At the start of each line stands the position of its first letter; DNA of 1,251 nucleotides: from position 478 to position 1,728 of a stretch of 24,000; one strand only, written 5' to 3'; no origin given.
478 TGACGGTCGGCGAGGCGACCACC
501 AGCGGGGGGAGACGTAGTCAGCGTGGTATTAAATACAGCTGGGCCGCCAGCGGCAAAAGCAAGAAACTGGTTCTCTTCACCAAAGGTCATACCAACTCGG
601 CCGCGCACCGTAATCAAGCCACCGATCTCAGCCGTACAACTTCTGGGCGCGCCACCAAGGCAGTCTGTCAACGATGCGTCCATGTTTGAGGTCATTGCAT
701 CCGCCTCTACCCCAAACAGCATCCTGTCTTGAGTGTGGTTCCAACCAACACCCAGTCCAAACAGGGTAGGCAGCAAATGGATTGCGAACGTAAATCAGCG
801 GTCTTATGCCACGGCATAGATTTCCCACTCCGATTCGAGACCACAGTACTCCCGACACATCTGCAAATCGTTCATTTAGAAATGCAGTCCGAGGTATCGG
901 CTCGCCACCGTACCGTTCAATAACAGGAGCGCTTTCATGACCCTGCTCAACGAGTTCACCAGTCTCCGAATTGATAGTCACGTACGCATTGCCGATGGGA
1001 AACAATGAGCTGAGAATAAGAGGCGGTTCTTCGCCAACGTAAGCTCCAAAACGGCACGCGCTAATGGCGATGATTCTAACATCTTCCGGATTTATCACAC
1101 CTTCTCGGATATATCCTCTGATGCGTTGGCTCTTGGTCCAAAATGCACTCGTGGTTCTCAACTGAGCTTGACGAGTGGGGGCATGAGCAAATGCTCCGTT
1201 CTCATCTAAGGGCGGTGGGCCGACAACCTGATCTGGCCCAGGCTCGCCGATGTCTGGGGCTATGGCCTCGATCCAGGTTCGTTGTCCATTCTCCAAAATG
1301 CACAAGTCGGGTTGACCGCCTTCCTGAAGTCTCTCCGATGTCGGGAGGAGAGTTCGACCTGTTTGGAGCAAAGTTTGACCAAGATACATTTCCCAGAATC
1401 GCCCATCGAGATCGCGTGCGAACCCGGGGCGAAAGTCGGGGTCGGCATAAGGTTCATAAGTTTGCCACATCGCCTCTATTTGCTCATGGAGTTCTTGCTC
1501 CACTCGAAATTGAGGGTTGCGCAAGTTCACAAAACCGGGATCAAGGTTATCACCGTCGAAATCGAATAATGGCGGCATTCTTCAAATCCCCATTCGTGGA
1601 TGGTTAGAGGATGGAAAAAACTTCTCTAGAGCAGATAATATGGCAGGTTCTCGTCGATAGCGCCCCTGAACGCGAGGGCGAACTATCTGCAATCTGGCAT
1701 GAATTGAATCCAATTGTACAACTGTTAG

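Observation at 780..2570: Two-gene AT-richer cassette between the tRNA-Phe 3' end and a decapitated OMP gene: candidate uncharacterised defence / abortive-infection / TA-like module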

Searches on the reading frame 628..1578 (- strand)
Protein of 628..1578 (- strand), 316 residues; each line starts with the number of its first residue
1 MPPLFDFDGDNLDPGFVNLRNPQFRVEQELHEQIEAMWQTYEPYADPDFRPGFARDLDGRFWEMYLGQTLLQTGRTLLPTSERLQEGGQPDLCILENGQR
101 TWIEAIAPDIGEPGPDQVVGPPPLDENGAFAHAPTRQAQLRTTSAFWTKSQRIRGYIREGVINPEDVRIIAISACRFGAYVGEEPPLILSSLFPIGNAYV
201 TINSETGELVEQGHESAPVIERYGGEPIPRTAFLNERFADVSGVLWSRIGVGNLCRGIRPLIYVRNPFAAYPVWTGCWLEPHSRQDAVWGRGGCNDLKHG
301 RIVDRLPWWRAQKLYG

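Call 5: search_protein_families(library=pfam, proteins=[window:628-1578:-], max_evalue=1)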
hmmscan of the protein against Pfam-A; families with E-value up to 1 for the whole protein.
window:628-1578:- (316 aa): 0 families

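Call 6: search_protein_families(library=padloc, proteins=[window:628-1578:-], max_evalue=1)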
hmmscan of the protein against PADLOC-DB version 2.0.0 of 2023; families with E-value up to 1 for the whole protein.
window:628-1578:- (316 aa): 2 families
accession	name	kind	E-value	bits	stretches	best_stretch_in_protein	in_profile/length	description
PDLC04110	PD-T7-5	-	0.00096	16.3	1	60-250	57-236/346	-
PDLC04073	PD-T7-1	-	0.0073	13.1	1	33-152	139-252/452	-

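Call 7: search_protein_families(library=ncbifam, proteins=[window:628-1578:-], max_evalue=1)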
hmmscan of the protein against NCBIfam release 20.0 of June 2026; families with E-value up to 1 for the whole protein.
window:628-1578:- (316 aa): 0 families

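Call 8: search_protein_families(library=phrogs, proteins=[window:628-1578:-], max_evalue=1)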
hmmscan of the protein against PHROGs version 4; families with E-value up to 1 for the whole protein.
window:628-1578:- (316 aa): 1 family
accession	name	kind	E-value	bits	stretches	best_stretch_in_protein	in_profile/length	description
phrog_8571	-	unknown function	2.7e-13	50.6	1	35-249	39-249/366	-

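Call 9: search_solved_structures(query=window:628-1578:-, max_evalue=10)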
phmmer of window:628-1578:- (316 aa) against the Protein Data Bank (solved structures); distinct sequences matched with E-value up to 10: 0.

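Call 12: find_homologous_proteins(query=window:628-1578:-, max_evalue=0.001)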
Query window:628-1578:- (316 aa): 285 proteins with E <= 0.001 among 1339 candidates; the best 120 are listed.
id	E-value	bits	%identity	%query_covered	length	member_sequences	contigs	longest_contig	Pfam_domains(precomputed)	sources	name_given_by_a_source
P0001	4.8e-220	748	100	100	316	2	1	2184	-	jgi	jgi:hypothetical protein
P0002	2.0e-131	456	72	86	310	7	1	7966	-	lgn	-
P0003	2.3e-130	453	71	86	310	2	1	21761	-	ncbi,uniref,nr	ncbi:hypothetical protein [Nitratireductor sp. ZSWI3]|uniref:hypothetical protein n=1 Tax=Nitratired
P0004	4.1e-130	452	73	86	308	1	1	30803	-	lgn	-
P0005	1.6e-128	447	71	85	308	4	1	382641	-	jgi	-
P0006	3.0e-126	439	70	85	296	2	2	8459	-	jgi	-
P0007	2.7e-123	430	68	86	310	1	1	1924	-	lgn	-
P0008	1.1e-122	428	69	88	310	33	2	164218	-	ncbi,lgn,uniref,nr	ncbi:hypothetical protein [Phyllobacterium sp. YR531]|uniref:hypothetical protein n=1 Tax=Phyllobact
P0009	2.0e-119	417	66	86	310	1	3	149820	-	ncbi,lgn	-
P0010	6.5e-118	412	66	86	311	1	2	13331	-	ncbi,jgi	jgi:hypothetical protein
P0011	1.7e-117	411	64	88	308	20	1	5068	-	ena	-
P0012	7.1e-117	408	64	88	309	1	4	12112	-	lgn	-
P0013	8.3e-117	408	66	88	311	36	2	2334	-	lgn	-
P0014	1.3e-116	408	64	88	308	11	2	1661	-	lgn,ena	-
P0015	2.1e-116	407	65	88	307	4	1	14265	-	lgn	-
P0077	1.4e-111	391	62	88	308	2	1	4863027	-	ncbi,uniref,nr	ncbi:hypothetical protein LRS11_17990 [Pseudomonas sp. J452]|uniref:hypothetical protein n=1 Tax=Pse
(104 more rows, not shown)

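Call 13: find_encoding_contigs(protein=P0003, flank=8000, max_places=3)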
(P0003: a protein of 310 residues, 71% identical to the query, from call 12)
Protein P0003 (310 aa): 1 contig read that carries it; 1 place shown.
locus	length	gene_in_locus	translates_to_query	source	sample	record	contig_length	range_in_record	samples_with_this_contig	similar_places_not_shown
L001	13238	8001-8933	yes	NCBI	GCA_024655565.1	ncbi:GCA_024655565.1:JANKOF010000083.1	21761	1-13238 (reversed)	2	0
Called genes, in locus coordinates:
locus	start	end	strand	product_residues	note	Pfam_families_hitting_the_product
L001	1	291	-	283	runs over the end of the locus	-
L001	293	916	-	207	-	-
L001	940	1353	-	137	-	PF03852:Vsr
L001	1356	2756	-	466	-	PF00176:SNF2-rel_dom, PF00270:DEAD (weak), PF04851:ResIII, PF00271:Helicase_C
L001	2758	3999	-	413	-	-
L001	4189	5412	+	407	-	PF00145:DNA_methylase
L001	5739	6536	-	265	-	-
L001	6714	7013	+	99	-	PF08681:TacA1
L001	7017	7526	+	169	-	PF00583:Acetyltransf_1 (weak), PF13673:Acetyltransf_10 (faint), PF13508:Acetyltransf_7 (weak)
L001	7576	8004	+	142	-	-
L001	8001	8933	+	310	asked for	-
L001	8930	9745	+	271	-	-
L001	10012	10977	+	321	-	PF08401:ArdcN, PF18818:MPTase-PolyVal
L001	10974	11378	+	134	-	PF11171:DUF2958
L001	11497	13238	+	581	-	PF02195:ParB_N (weak)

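Call 14: find_encoding_contigs(protein=P0008, flank=8000, max_places=3)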
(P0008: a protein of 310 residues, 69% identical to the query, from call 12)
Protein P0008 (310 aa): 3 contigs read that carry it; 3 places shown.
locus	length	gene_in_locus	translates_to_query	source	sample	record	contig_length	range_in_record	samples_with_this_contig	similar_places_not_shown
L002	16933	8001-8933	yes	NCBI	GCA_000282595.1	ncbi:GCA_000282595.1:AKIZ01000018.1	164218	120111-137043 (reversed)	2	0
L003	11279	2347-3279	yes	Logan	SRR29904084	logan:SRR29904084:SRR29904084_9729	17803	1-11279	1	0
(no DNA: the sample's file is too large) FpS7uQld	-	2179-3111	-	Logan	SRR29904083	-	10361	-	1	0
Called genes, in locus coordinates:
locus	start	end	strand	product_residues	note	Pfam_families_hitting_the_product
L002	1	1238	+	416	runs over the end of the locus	PF08291:Peptidase_M15_3, PF05951:Peptidase_M15_2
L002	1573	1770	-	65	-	-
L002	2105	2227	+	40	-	-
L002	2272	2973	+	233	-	PF17746:SfsA_N, PF03749:SfsA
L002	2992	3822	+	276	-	PF00557:Peptidase_M24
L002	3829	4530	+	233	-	PF04002:RadC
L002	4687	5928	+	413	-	PF13356:Arm-DNA-bind_3 (weak), PF22022:Phage_int_M (faint), PF00589:Phage_integrase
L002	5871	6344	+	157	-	-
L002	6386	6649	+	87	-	PF05973:Gp49 (weak)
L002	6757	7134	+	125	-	PF13744:HTH_37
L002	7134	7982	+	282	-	-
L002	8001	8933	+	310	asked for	-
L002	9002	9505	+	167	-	-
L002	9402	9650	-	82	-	-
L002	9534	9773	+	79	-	-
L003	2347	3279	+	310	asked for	-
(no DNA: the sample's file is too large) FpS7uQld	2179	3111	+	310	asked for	-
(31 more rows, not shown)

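Call 15: find_encoding_contigs(protein=P0077, flank=8000, max_places=3)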
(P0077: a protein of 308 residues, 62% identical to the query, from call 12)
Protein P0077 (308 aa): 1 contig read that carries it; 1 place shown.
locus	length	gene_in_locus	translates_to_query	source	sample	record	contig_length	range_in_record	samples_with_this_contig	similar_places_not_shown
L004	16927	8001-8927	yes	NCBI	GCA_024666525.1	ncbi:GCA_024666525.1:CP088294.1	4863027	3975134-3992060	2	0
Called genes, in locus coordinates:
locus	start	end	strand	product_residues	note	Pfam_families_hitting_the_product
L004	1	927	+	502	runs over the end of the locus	PF09660:DUF2397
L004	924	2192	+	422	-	PF09661:DUF2398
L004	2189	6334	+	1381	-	PF13558:SbcC_Walker_B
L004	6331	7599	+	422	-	PF11796:DUF3323, PF09664:DUF2399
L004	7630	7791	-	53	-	-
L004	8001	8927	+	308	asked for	-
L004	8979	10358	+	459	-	-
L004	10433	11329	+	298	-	PF10463:Peptidase_U49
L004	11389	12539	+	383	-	PF01527:HTH_Tnp_1, PF13384:HTH_23 (weak), PF13542:HTH_Tnp_ISL3 (faint), PF13276:HTH_21, PF00665:rve, PF13683:rve_3, PF13333:rve_2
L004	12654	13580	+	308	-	PF06114:Peptidase_M78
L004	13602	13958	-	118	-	-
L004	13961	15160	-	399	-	-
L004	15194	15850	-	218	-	PF22491:DUF6988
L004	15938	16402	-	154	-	PF09339:HTH_IclR (faint), PF13560:HTH_31 (weak), PF01381:HTH_3, PF13443:HTH_26 (faint), PF00196:GerE (weak), PF13384:HTH_23, PF13936:HTH_38 (weak), PF08281:Sigma70_r4_2 (weak), +3 more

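Call 24: search_protein_representatives(protein=window:628-1578:-)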
Query: 316 residues. Proteins with E-value up to 0.001 (for the whole library): 1709; up to 1e-10: 997; up to 1e-30: 88. The best 150 are listed.
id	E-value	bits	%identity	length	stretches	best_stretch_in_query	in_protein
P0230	5.4e-94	331.5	56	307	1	3-277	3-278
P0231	2.9e-75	269.9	55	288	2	45-278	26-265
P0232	3.8e-74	266.2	49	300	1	10-277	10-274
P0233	2.6e-70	253.6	66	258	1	96-274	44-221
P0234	3.1e-68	246.8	46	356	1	1-281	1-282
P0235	4.3e-61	223.3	64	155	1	2-153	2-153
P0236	6.9e-61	222.7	56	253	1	3-179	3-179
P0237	2.3e-60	220.9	41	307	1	3-276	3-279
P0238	2.7e-59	217.4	48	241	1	64-276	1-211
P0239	3.9e-59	216.9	54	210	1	3-195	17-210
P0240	1.6e-58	214.9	41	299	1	4-269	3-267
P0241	1.1e-56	208.9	41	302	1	4-274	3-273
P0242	1.1e-53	199.0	58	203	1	64-232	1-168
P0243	2.0e-53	198.1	37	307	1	2-269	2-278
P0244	2.1e-53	198.1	41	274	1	32-273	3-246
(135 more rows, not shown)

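Call 28: find_related_loci(query=window:739-1578:-, collection=genome_contigs, flank=10000)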
Query window:739-1578:- (280 aa) in genome_contigs; peptide patterns used: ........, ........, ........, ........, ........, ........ (x = any residue, [..] = any of these).
393 stretches matched a pattern; 55 encode a relative of the query (tblastn E <= 1e-3); 55 distinct loci.
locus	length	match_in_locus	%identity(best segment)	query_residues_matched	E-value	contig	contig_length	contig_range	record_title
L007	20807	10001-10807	72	4-273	1e-130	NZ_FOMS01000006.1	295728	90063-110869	Roseivivax sediminis strain YIM D21,KCTC 23444,ACCC 10710, whole genome shotgun sequence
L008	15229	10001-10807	72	4-273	5e-130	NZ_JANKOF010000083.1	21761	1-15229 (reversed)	Nitratireductor sp. ZSWI3 ZSWI3.00083, whole genome shotgun sequence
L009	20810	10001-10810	72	4-273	1e-127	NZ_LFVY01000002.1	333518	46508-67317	Nitratireductor soli strain ZZ-1 scaffold2, whole genome shotgun sequence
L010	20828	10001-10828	68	4-278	1e-122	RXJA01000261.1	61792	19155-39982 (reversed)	MAG: Hyphomicrobiales bacterium isolate AWTP1-3 sample_37_scaffold_118, whole genome shotgun sequence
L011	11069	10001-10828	69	4-278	1e-122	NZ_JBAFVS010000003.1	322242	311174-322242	Xanthobacter autotrophicus ATCC 700552 strain T102 Contig003, whole genome shotgun sequence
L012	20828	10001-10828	68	4-278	1e-122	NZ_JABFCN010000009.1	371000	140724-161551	Rhizobium sophorae strain CCBAU 03386 platanus_K_25_97_9, whole genome shotgun sequence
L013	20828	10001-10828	69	4-278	1e-122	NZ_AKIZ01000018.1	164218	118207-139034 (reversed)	Phyllobacterium sp. YR531 PMI41_contig_35.35, whole genome shotgun sequence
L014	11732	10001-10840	67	1-278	1e-120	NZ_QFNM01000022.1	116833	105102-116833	MAG: Brevundimonas sp. isolate S2_018_000_R2_102 S2_018_000_R2_scaffold_726, whole genome shotgun sequence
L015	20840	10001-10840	67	1-278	1e-120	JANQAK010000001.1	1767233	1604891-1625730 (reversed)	MAG: Afipia sp. isolate 46_gen_w_cov.30 c208, whole genome shotgun sequence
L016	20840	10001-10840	67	1-278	1e-120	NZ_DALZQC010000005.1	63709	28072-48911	MAG: Brevundimonas sp. isolate CTOTU47624 NODE_31_length_63709_cov_18.479263, whole genome shotgun sequence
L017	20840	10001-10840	67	1-278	1e-120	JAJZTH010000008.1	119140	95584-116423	MAG: Proteobacteria bacterium isolate SKS3.bin69 NODE_193_length_119140_cov_2.622840, whole genome shotgun sequence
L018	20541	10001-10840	67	1-278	2e-120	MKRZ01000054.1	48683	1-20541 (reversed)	MAG: Mesorhizobium sp. 61-13 SCNpilot_expt_1000_bf_scaffold_1933, whole genome shotgun sequence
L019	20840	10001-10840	67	1-278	2e-120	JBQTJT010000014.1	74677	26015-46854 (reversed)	MAG: Reyranella sp. isolate SAW166 c_000000150148, whole genome shotgun sequence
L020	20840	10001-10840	66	1-278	2e-119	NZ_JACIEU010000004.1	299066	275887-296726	Sphingobium scionense strain DSM 19371 Ga0373320_004, whole genome shotgun sequence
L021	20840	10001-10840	63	1-278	5e-119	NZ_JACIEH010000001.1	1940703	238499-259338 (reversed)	Sphingomonas kyeonggiensis strain DSM 101806 Ga0373265_01, whole genome shotgun sequence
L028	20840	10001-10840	64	1-278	8e-117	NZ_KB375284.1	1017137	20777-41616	Afipia broomeae ATCC 49717 supercont1.3, whole genome shotgun sequence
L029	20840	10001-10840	64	1-278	8e-117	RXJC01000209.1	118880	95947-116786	MAG: Bradyrhizobiaceae bacterium isolate AWTP1-5 sample_185_scaffold_5, whole genome shotgun sequence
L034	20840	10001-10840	64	1-278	8e-117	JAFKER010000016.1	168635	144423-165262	MAG: Afipia sp. isolate SCN18_30_10_14_R1_B_60_16 SCN18_30_10_14_R1_B_scaffold_382, whole genome shotgun sequence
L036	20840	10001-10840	64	1-278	8e-117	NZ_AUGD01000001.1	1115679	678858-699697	Bradyrhizobium japonicum in8p8 K408DRAFT_scaffold00001.1_C, whole genome shotgun sequence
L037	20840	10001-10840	64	1-278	2e-116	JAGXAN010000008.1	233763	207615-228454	MAG: Hyphomicrobiales bacterium isolate REEB78 contig-150_18, whole genome shotgun sequence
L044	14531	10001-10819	63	1-273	1e-114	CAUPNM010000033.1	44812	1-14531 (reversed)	MAG: uncultured Albidiferax sp. isolate m06-metabat.9 genome assembly, contig: m06-c180, whole genome shotgun sequence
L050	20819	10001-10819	62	1-273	3e-111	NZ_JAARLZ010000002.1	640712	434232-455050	Luteibacter anthropi strain CCUG 25036 NODE_2_length_640712_cov_40.939340, whole genome shotgun sequence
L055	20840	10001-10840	64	1-278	8e-117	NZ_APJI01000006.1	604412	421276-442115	Afipia sp. OHSU_II-C1 OHSU_II_C1_contig_6, whole genome shotgun sequence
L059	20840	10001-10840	64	1-278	8e-117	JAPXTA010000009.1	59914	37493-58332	MAG: Hyphomicrobiaceae bacterium isolate binned_ad_9.222 NODE_494_length_59914_cov_2.159834, whole genome shotgun sequen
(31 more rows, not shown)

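Call 32: search_protein_families(library=padloc, proteins=[L044:10001-10927:+, L044:10976-12376:+, L044:12388-13371:+, L044:13390-13893:+, L044:13897-14418:+, L015:10876-11748:+, L013:11198-11764:+, L013:11816-12967:+, L013:9041-9946:-, L028:10937-12370:+], max_evalue=0.01)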
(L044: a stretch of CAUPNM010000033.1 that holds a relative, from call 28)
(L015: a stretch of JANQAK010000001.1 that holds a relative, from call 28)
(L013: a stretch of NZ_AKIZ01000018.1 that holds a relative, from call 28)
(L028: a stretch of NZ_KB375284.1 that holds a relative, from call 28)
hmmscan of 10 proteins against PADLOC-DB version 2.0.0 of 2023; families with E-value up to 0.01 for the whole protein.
L044:10001-10927:+ (308 aa): 2 families
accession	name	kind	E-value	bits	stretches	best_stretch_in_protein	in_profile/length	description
PDLC04073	PD-T7-1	-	3.2e-07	27.4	1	30-172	136-269/452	-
PDLC04110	PD-T7-5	-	6.9e-07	26.7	1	30-250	28-236/346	-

L044:10976-12376:+ (466 aa): 2 families
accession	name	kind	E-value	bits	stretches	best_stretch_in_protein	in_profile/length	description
PDLC04073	PD-T7-1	-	1.6e-86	288.8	1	12-454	3-448/452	-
PDLC04110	PD-T7-5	-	8.4e-37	125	1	149-421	38-306/346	-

L044:12388-13371:+ (327 aa): 2 families
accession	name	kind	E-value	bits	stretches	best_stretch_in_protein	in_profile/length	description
PDLC02355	Lit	-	3.9e-16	57.1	1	39-323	19-282/290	Lit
PDLC03011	peptidase_U41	-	0.0021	15.6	1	155-279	133-245/378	-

L044:13390-13893:+ (167 aa): 2 families
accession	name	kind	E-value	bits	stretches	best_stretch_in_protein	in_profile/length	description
PDLC05041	PDC-S57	-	1.5e-07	29.2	1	16-84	20-92/212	-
PDLC05043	PDC-S57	-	0.0026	15.4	1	16-63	19-67/221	-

L044:13897-14418:+ (173 aa): 0 families

L015:10876-11748:+ (290 aa): 0 families

L013:11198-11764:+ (188 aa): 1 family
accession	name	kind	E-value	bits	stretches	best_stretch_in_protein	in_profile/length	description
PDLC01124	Cas2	-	0.0086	14.6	0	18-54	50-86/93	Cas2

L013:11816-12967:+ (383 aa): 0 families

L013:9041-9946:- (301 aa): 0 families

L028:10937-12370:+ (477 aa): 2 families
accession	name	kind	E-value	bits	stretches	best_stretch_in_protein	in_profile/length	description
PDLC04073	PD-T7-1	-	1.5e-83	279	1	24-466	2-447/452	-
PDLC04110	PD-T7-5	-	2.4e-34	117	1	165-434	41-306/346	-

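Call 33: search_protein_families(library=pfam, proteins=[L044:10001-10927:+, L044:10976-12376:+, L044:12388-13371:+, L044:13390-13893:+, L044:13897-14418:+, L015:10876-11748:+, L013:11198-11764:+, L013:11816-12967:+, L013:9041-9946:-, L028:10937-12370:+], max_evalue=0.01)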
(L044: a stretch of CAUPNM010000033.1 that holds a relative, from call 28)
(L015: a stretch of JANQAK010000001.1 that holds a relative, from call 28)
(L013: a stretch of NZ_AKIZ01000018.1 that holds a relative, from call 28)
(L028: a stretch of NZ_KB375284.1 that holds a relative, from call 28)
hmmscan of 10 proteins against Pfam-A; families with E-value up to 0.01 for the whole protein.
L044:10001-10927:+ (308 aa): 0 families

L044:10976-12376:+ (466 aa): 0 families

L044:12388-13371:+ (327 aa): 1 family
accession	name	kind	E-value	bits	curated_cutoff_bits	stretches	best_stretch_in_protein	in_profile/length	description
PF10463.15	Peptidase_U49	-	3.5e-09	37.1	23.9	1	135-282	52-191/202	Peptidase U49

L044:13390-13893:+ (167 aa): 2 families
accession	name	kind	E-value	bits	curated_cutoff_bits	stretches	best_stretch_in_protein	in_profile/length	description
PF13455.12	MUG113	-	1.1e-13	52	22.3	1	17-79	2-67/73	Meiotically up-regulated gene 113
PF10544.15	T5orf172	-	3.4e-10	40.8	20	1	3-79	3-94/101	T5orf172 domain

L044:13897-14418:+ (173 aa): 0 families

L015:10876-11748:+ (290 aa): 0 families

L013:11198-11764:+ (188 aa): 0 families

L013:11816-12967:+ (383 aa): 0 families

L013:9041-9946:- (301 aa): 0 families

L028:10937-12370:+ (477 aa): 0 families

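Call 34: predict_structure(alignment_id=A1)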
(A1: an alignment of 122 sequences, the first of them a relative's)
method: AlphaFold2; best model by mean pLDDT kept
length: 310 residues; sequences in the alignment: 122
mean_pLDDT: 95.6   pTM: 0.92
mean pLDDT of the five models: 95.6, 95.3, 95.2, 94.9, 94.7
residues with pLDDT >= 90: 280; 70-90: 30; 50-70: 0; < 50: 0
segments of 3 or more residues with pLDDT < 50: none
pLDDT, mean of each block of 10 residues (from residue 1): 96 97 97 98 98 98 98 98 94 98 98 96 95 96 98 98 98 96 92 96 98 95 95 98 97 88 98 95 94 93 79
secondary structure, 60 per line:
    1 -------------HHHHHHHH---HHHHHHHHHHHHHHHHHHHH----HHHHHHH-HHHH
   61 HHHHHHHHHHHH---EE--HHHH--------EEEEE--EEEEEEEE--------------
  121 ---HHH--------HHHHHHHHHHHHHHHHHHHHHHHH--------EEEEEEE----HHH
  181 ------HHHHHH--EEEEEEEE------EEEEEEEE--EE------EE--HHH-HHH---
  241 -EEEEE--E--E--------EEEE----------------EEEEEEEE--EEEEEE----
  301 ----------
elements in order: H14-21 H25-44 H49-55 H57-72 H80-83 E92-96 E99-106 H135-158 E167-173 H187-192 E195-202 E209-216 E242-246 E261-264 E281-288 E291-296
